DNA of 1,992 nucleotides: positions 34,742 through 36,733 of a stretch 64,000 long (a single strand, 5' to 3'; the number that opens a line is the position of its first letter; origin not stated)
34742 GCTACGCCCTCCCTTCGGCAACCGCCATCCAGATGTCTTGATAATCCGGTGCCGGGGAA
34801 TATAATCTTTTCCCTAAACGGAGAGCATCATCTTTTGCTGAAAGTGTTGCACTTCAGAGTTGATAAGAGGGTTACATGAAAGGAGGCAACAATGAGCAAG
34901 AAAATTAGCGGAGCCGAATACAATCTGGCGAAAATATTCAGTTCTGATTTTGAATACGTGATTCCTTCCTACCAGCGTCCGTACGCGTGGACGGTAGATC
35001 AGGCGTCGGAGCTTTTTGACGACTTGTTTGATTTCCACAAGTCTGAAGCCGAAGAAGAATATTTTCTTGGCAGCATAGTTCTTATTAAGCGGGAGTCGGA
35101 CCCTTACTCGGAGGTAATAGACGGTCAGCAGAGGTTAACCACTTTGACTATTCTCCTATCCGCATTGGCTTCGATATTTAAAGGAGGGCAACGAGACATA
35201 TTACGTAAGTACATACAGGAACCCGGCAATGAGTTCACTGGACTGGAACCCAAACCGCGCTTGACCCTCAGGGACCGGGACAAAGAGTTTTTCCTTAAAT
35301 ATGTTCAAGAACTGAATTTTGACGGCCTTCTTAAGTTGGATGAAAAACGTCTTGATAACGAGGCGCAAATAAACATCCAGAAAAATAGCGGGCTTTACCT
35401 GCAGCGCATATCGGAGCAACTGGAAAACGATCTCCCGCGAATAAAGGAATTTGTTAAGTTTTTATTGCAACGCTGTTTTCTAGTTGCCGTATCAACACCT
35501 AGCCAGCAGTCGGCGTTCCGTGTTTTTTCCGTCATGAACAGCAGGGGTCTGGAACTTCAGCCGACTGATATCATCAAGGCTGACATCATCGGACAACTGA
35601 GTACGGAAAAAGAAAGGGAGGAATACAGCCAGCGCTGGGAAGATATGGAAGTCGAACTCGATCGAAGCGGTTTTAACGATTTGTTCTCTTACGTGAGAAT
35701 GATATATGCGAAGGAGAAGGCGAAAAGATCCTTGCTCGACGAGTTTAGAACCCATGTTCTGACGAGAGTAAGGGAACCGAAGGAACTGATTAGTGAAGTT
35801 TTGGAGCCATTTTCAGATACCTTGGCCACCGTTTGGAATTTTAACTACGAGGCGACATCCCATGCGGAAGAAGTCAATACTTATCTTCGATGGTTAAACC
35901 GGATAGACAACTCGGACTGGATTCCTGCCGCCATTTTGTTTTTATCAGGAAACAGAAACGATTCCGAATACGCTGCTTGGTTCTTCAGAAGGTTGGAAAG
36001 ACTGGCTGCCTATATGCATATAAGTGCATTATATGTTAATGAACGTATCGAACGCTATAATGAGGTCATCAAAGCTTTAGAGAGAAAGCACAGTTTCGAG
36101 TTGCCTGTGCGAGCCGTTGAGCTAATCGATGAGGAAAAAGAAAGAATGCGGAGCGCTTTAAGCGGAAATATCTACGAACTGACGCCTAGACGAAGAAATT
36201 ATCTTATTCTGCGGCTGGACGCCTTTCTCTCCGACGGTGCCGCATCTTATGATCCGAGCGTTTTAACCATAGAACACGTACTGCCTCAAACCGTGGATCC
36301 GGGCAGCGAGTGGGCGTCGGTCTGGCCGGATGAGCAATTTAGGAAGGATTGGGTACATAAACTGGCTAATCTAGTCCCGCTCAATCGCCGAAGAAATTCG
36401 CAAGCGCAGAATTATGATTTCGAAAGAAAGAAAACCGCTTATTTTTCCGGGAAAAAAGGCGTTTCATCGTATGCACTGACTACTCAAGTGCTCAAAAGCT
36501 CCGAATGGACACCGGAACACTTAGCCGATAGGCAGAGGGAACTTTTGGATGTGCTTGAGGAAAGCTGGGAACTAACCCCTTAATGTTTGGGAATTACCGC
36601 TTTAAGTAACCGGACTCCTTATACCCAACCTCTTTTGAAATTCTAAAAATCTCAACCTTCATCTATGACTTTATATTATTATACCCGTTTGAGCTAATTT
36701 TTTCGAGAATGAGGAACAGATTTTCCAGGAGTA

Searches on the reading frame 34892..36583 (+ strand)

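Call 84: search_protein_families(library=padloc, proteins=[window:34892-36583:+], max_evalue=0.00001)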
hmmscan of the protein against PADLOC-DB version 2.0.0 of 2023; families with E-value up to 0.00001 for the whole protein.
window:34892-36583:+ (563 aa): 34 families (the best 25 are shown)
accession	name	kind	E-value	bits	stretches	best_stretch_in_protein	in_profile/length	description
PDLC02686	Orf5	-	2.1e-164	546.1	1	5-559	3-566/566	Orf5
PDLC04157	HEC-06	-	1.2e-65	220.2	1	10-560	12-556/558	-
PDLC04154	HEC-06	-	5.7e-65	218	1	5-561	7-566/569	-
PDLC04155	HEC-06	-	1.5e-63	213.2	1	1-559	1-558/562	-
PDLC02690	Orf5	-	1.7e-57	193.5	1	17-560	5-530/531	Orf5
PDLC02687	Orf5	-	1.2e-53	180.7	1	9-544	5-543/543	Orf5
PDLC02694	Orf5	-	2.2e-53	179.8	1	8-559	4-573/574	Orf5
PDLC02695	Orf5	-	9e-52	174.3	2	8-293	6-315/601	Orf5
PDLC02693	Orf5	-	5e-48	162.4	1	18-559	5-542/543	Orf5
PDLC02701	Orf5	-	1.2e-46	157.4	2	11-303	9-321/596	Orf5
PDLC02700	Orf5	-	5.6e-46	155.4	2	21-291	11-284/555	Orf5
PDLC02691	Orf5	-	6.6e-43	145.1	1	8-559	6-579/579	Orf5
PDLC02698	Orf5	-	5.3e-29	99.4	1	4-267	2-283/573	Orf5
PDLC02692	Orf5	-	1.4e-28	98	2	21-234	7-215/558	Orf5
PDLC02786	SspE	-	4.9e-23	79.4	1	13-105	15-118/766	SspE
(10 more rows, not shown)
